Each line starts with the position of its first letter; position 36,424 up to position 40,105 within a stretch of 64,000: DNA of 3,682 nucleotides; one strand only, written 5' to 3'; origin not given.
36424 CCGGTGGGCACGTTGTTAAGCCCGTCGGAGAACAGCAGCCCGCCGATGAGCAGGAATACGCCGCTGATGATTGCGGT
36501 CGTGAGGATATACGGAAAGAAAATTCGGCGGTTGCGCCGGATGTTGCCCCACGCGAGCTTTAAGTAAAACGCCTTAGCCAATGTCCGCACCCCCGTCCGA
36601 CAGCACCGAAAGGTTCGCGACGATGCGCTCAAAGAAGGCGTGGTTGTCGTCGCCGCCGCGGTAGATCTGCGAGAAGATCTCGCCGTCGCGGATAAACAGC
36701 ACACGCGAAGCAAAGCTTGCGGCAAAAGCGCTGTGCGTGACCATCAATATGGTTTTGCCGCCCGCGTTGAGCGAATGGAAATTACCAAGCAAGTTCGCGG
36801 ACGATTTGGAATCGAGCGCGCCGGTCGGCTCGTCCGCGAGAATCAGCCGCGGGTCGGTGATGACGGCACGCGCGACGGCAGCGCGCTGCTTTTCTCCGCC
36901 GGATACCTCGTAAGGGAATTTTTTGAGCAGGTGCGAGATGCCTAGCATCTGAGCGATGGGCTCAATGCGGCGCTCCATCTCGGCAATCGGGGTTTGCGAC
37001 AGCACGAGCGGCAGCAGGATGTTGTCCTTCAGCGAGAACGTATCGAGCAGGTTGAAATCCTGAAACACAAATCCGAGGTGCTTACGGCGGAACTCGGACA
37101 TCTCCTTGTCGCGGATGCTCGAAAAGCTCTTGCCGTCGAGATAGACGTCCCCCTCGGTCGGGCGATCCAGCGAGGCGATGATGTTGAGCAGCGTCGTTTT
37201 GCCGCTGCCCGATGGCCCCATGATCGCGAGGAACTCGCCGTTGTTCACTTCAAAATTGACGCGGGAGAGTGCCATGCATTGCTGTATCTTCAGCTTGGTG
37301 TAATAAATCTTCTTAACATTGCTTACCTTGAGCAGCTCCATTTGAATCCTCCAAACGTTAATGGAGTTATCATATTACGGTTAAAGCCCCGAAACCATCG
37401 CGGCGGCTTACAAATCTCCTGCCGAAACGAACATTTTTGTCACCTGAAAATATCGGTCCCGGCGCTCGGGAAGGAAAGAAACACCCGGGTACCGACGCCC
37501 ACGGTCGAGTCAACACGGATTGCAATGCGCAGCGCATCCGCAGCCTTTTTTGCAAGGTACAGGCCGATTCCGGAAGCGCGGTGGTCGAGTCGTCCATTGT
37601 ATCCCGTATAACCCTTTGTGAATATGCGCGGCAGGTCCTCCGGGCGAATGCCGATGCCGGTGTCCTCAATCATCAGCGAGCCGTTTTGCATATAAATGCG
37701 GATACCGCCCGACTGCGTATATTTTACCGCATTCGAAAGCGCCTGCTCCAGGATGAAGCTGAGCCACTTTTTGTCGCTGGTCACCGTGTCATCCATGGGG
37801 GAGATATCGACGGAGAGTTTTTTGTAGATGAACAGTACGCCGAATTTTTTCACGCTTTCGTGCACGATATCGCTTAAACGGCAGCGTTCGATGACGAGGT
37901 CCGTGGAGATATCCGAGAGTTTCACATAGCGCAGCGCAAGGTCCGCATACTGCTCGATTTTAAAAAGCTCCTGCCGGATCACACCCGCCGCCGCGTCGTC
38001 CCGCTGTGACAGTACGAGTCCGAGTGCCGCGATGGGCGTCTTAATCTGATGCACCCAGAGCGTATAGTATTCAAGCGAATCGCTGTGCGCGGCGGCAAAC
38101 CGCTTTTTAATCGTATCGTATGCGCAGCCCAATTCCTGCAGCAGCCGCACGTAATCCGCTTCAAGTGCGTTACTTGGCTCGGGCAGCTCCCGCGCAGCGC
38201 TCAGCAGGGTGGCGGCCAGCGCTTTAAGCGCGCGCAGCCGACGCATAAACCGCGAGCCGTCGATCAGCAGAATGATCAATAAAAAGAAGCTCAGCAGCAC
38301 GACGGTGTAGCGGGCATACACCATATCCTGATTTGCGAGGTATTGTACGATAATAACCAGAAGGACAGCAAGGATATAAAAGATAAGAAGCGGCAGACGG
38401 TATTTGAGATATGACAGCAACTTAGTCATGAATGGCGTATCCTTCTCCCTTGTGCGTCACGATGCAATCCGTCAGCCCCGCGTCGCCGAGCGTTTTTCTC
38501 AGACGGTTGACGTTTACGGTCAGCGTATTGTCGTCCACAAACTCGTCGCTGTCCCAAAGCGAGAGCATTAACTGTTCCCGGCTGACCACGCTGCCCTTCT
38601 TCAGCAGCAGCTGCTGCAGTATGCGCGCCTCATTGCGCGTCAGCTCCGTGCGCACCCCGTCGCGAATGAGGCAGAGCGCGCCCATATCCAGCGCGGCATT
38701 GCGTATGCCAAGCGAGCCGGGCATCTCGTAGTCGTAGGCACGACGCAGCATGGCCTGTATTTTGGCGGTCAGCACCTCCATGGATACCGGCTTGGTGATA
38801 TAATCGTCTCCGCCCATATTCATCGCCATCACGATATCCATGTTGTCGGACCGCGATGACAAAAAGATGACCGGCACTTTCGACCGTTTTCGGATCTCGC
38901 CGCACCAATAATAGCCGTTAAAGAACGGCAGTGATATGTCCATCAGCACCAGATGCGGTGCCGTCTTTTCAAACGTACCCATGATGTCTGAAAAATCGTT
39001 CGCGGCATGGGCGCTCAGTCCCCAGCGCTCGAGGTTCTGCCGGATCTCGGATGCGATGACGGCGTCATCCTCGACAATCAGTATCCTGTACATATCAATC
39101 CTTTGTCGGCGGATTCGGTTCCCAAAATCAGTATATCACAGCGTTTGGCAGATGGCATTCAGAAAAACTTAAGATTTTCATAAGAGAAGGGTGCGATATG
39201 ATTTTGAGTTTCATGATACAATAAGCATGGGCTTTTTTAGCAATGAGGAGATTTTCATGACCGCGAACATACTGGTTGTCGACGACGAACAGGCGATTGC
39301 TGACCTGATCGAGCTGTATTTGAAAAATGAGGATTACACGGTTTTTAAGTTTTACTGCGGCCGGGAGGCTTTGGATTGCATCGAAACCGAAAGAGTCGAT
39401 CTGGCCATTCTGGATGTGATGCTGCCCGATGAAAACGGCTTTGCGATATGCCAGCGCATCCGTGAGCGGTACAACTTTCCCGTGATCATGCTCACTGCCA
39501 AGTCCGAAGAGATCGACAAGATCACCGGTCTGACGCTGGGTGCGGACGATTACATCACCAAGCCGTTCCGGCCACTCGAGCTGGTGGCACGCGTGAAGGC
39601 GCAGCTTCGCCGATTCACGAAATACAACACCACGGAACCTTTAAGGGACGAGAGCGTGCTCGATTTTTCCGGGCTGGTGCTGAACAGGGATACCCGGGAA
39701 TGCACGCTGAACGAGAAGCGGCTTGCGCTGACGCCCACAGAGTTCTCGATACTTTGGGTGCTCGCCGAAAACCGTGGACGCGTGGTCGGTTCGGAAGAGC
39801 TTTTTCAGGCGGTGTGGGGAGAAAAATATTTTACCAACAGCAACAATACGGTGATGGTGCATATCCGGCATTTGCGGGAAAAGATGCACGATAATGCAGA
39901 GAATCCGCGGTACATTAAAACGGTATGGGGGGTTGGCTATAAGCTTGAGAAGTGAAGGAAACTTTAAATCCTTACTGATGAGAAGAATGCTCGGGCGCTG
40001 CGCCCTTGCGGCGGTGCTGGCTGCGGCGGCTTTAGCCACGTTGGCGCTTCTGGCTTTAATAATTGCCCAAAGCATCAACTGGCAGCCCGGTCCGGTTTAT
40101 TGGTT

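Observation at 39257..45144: vanG-type D-Ala-D-Ser vancomycin resistance operon (vanR-vanS-vanG-vanXY-vanT) in a commensal-type Clostridial genome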

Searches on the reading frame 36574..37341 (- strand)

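Call 3: search_protein_families(library=ncbifam, proteins=[window:36574-37341:-])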
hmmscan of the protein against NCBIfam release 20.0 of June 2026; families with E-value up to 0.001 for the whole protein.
window:36574-37341:- (255 aa): 192 families (the best 25 are shown)
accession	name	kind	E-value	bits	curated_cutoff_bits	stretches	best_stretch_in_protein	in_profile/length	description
TIGR03608.1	L_ocin_972_ABC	subfamily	6.7e-65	218.4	254.85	1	18-217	7-206/206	putative bacteriocin export ABC transporter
NF038007.1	ABC_ATP_DarD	equivalog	3e-63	213.2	375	1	3-222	1-218/218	darobactin export ABC transporter ATP-binding protein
TIGR02673.1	FtsE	equivalog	1e-59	201.8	264.85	1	5-220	3-213/214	cell division ATP-binding protein FtsE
TIGR02211.1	LolD_lipo_ex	equivalog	1.6e-59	201.1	307.75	1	3-223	1-220/221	lipoprotein-releasing ABC transporter ATP-binding protein LolD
NF040933.2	ABC_arch_GlcV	equivalog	8.8e-52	176.1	450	1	5-222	4-220/357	glucose ABC transporter ATP-binding protein GlcV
NF007826.0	PRK10535.1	equivalog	4.3e-51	174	966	1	3-225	4-224/648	macrolide ABC transporter ATP-binding protein/permease MacB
NF008639.0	PRK11629.1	equivalog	1.6e-49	168.4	360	1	3-225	6-227/234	lipoprotein-releasing ABC transporter ATP-binding protein LolD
TIGR02982.1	heterocyst_DevA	subfamily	6.1e-48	163.3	295.8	1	5-222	3-219/220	ABC exporter ATP-binding subunit, DevA family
NF040840.2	tungstate_WtpC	equivalog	4.5e-45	154.4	440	1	23-223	14-210/347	tungstate ABC transporter ATP-binding protein WtpC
TIGR02315.1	ABC_phnC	equivalog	7.5e-45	153.2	266.1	1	3-223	1-225/243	phosphonate ABC transporter ATP-binding protein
TIGR03265.1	PhnT2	equivalog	1.9e-44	152.3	457.7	1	14-222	9-213/353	putative 2-aminoethylphosphonate ABC transporter ATP-binding protein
TIGR01186.1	proV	subfamily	9.6e-44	150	326.6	1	23-223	7-209/363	betaine/proline/choline family ABC transporter ATP-binding protein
NF007879.0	PRK10584.1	equivalog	3.4e-43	148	336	1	20-222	21-224/228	putative ABC transporter ATP-binding protein YbbA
TIGR00968.1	3a0106s01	subfamily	3.4e-43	147.8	342.75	1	18-223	9-210/237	sulfate ABC transporter ATP-binding protein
TIGR02142.1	modC_ABC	equivalog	3.5e-43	148.2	285.05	1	27-224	15-212/353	molybdenum ABC transporter ATP-binding protein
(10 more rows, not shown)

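Call 4: search_protein_families(library=pfam, proteins=[window:36574-37341:-])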
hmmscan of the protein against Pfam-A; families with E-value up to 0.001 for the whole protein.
window:36574-37341:- (255 aa): 3 families
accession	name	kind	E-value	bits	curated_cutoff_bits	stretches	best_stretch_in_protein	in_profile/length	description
PF00005.33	ABC_tran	-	2.6e-36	125.7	25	1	25-173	1-136/137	ABC transporter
PF13304.12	AAA_21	-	8e-06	26.6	27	0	38-69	2-36/304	AAA domain, putative AbiEii toxin, Type IV TA system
PF13476.12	AAA_23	-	0.00024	22.2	27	1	16-56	1-40/201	AAA domain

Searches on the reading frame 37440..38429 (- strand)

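Call 3: search_protein_families(library=ncbifam, proteins=[window:37440-38429:-])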
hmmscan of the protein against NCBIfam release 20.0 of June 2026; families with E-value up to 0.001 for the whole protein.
window:37440-38429:- (329 aa): 55 families (the best 25 are shown)
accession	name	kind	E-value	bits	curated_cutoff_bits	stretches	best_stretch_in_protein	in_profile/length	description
NF047405.1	SensHisKinSapS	equivalog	6.5e-54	183.6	550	1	4-322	3-333/341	two-component system sensor histidine kinase SapS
NF046044.1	PnpS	equivalog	2.9e-19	69.3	400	1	150-321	212-390/390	two-component system histidine kinase PnpS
NF041832.1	near_NosP_CTERM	subfamily_domain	4.7e-16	58.8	400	1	180-323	78-226/370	NahK/ErcS family hybrid sensor histidine kinase/response regulator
NF008312.0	PRK11100.1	equivalog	1.8e-15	56.8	356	1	39-322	185-474/477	two-component system sensor histidine kinase CreC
NF007898.0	PRK10604.1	equivalog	3.8e-15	56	478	1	92-323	186-424/433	two-component system sensor histidine kinase RstB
NF041735.1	hist_kin_RppB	equivalog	8.2e-15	54.5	400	1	162-318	271-435/438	two-component system sensor histidine kinase RppB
NF008302.0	PRK11091.1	equivalog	3.4e-14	52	838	1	203-319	376-502/779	aerobic respiration two-component sensor histidine kinase ArcB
NF033092.0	HK_WalK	equivalog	3.7e-14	52.2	725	1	167-321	431-593/594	cell wall metabolism sensor histidine kinase WalK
NF047874.1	MASE3_PAS_HK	subfamily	9.1e-14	51.1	560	1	229-323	526-626/655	MASE3 domain-containing sensor histidine kinase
TIGR02956.1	TMAO_torS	equivalog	1.7e-13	49.6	676.5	1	205-321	561-681/967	TMAO reductase system sensor histidine kinase/response regulator TorS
NF011874.0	PRK15347.1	equivalog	1.4e-12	46.5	852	1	219-321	510-613/921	two component system sensor kinase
NF041831.1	NO_HK_NahK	exception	6.2e-12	44.3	1500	1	149-321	530-710/854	hybrid sensor histidine kinase/response regulator NahK/ErcS'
TIGR02966.1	phoR_proteo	equivalog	1.1e-11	44.3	334.2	1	175-316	181-329/333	phosphate regulon sensor histidine kinase PhoR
NF041947.1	LuxQ_Vibrio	equivalog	1.7e-11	42.8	1200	1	185-321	547-695/843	quorum-sensing autoinducer 2 sensor kinase/phosphatase LuxQ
NF008298.1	PRK11086.1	subfamily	4.3e-10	38.6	520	1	227-322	432-525/529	DcuS/MalK family sensor histidine kinase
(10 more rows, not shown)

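Call 4: search_protein_families(library=pfam, proteins=[window:37440-38429:-])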
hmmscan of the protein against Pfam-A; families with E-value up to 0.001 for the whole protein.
window:37440-38429:- (329 aa): 1 family
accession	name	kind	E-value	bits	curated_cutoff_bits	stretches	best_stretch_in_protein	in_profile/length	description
PF02518.31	HATPase_c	-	5.7e-18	65.8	26.4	1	219-322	2-109/111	Histidine kinase-, DNA gyrase B-, and HSP90-like ATPase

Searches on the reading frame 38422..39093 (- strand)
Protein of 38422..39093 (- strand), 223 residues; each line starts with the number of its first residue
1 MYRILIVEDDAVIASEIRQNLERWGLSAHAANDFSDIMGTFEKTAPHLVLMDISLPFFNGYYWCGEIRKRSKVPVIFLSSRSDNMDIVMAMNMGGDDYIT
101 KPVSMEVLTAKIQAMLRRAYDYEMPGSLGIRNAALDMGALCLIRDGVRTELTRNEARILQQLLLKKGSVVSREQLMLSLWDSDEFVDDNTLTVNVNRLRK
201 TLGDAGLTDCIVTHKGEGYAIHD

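Call 3: search_protein_families(library=ncbifam, proteins=[window:38422-39093:-])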
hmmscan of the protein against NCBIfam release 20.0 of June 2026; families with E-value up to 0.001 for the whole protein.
window:38422-39093:- (223 aa): 94 families (the best 25 are shown)
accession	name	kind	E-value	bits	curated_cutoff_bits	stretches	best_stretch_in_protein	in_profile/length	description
NF041733.1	resp_reg_CseB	equivalog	1.3e-45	155.5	350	1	3-221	2-226/228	two-component system response regulator CseB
TIGR02154.1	PhoB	equivalog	1.2e-44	152.3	296.2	1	3-221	4-225/226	phosphate regulon transcriptional regulator PhoB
NF008296.0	PRK11083.1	equivalog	7.7e-41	140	273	1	3-222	5-226/228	two-component system response regulator CreB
NF040689.1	MtrAB_MtrA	equivalog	5.3e-40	137.1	300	1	4-220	1-217/219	MtrAB system response regulator MtrA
NF053854.1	RespRegPhoBBctds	equivalog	9.8e-40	136.3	270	1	4-221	1-224/225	two-component system response regulator PhoB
NF045944.1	ResRegRpaBCyano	equivalog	2.1e-39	135.3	330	1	5-221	1-227/229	response regulator transcription factor RpaB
NF040534.1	resp_reg_YycF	equivalog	4.9e-39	134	340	1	3-222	2-228/231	response regulator YycF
TIGR01387.1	cztR_silR_copR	subfamily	2.3e-36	125.5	279.2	1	4-220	1-217/218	heavy metal response regulator transcription factor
NF008034.0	PRK10766.1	equivalog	2.6e-34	118.7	275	1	2-221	3-226/231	two-component system response regulator TorR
TIGR03787.1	marine_sort_RR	equivalog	2e-33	115.8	335.7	1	3-220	2-224/227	proteobacterial dedicated sortase system response regulator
NF033117.2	vanR_ACDEGLN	exception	2.5e-31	109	350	1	4-221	1-225/226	VanR-ABDEGLN family response regulator transcription factor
NF007546.0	PRK10161.1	equivalog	4.6e-31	108.2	471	1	3-220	4-224/229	phosphate response regulator transcription factor PhoB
NF007982.1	PRK10710.1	equivalog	4.6e-31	108.2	380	1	2-204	8-209/235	envelope stress response regulator BaeR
NF008378.0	PRK11173.1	equivalog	5.2e-31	107.8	334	1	3-220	5-231/238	two-component system response regulator ArcA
NF007928.2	PRK10643.1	equivalog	1.9e-30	106.1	330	1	3-220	2-215/216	two-component system response regulator PmrA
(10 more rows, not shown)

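Call 4: search_protein_families(library=pfam, proteins=[window:38422-39093:-])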
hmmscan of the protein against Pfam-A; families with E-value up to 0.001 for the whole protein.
window:38422-39093:- (223 aa): 2 families
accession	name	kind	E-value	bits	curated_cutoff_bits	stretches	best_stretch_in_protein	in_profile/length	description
PF00072.30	Response_reg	-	2.9e-24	85.8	30.2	1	4-113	1-111/111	Response regulator receiver domain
PF00486.34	Trans_reg_C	-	1.3e-21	76.8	26.2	1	149-220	4-76/77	Transcriptional regulatory protein, C terminal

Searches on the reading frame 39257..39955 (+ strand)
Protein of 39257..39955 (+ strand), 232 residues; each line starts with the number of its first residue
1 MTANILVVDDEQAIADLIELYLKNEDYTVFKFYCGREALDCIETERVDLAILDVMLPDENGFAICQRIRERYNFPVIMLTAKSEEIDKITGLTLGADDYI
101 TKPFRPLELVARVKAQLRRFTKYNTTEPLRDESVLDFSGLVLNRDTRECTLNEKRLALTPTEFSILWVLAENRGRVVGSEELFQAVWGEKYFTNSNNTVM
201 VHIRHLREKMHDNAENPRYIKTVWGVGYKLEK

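Call 3: search_protein_families(library=ncbifam, proteins=[window:39257-39955:+])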
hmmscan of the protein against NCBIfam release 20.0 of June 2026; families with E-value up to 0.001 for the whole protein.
window:39257-39955:+ (232 aa): 101 families (the best 25 are shown)
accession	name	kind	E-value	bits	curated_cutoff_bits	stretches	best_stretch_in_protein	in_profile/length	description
NF033117.2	vanR_ACDEGLN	exception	1.9e-121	403.8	350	1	5-231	1-226/226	VanR-ABDEGLN family response regulator transcription factor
NF000401.1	vanR-A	exception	7.8e-112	372.3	500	1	1-232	1-231/231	vancomycin resistance response regulator transcription factor VanR-A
NF000404.1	vanR-D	exception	9.1e-97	323.2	500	1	1-232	1-232/232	vancomycin resistance response regulator transcription factor VanR-D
NF000403.1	vanR-C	exception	2.1e-83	279.5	480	1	1-232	1-231/231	vancomycin resistance response regulator transcription factor VanR-C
NF033120.0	vanR_FM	exception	4.9e-82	275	460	1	4-230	5-229/231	vancomycin resistance response regulator transcription factor, VanR-F/VanR-M family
NF040534.1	resp_reg_YycF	equivalog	1.1e-68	230.9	340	1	4-230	2-227/231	response regulator YycF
NF040689.1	MtrAB_MtrA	equivalog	2e-64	217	300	1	5-229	1-217/219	MtrAB system response regulator MtrA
NF045944.1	ResRegRpaBCyano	equivalog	3.1e-63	213.2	330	1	6-231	1-228/229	response regulator transcription factor RpaB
TIGR02154.1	PhoB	equivalog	1.7e-59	200.9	296.2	1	1-230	1-225/226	phosphate regulon transcriptional regulator PhoB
NF007005.1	PRK09468.1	equivalog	2.1e-59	200.8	331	1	3-228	4-229/237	osmolarity response regulator transcription factor OmpR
NF008296.0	PRK11083.1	equivalog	2.4e-59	200.5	273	1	3-231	4-226/228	two-component system response regulator CreB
NF007982.1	PRK10710.1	equivalog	1.9e-53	181.4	380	1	2-231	7-228/235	envelope stress response regulator BaeR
NF053854.1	RespRegPhoBBctds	equivalog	2.1e-53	181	270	1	5-230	1-224/225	two-component system response regulator PhoB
NF041209.1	resp_regPieR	equivalog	5.2e-53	180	450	1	5-231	3-228/231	two component system response regulator PieR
NF041733.1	resp_reg_CseB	equivalog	7.3e-51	172.7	350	1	4-231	2-227/228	two-component system response regulator CseB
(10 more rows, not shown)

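Call 4: search_protein_families(library=pfam, proteins=[window:39257-39955:+])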
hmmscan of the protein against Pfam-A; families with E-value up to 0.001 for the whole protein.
window:39257-39955:+ (232 aa): 2 families
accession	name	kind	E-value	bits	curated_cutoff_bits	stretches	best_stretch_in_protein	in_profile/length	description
PF00072.30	Response_reg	-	3.8e-31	108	30.2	1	5-114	1-111/111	Response regulator receiver domain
PF00486.34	Trans_reg_C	-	3.3e-28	98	26.2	1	154-230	2-77/77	Transcriptional regulatory protein, C terminal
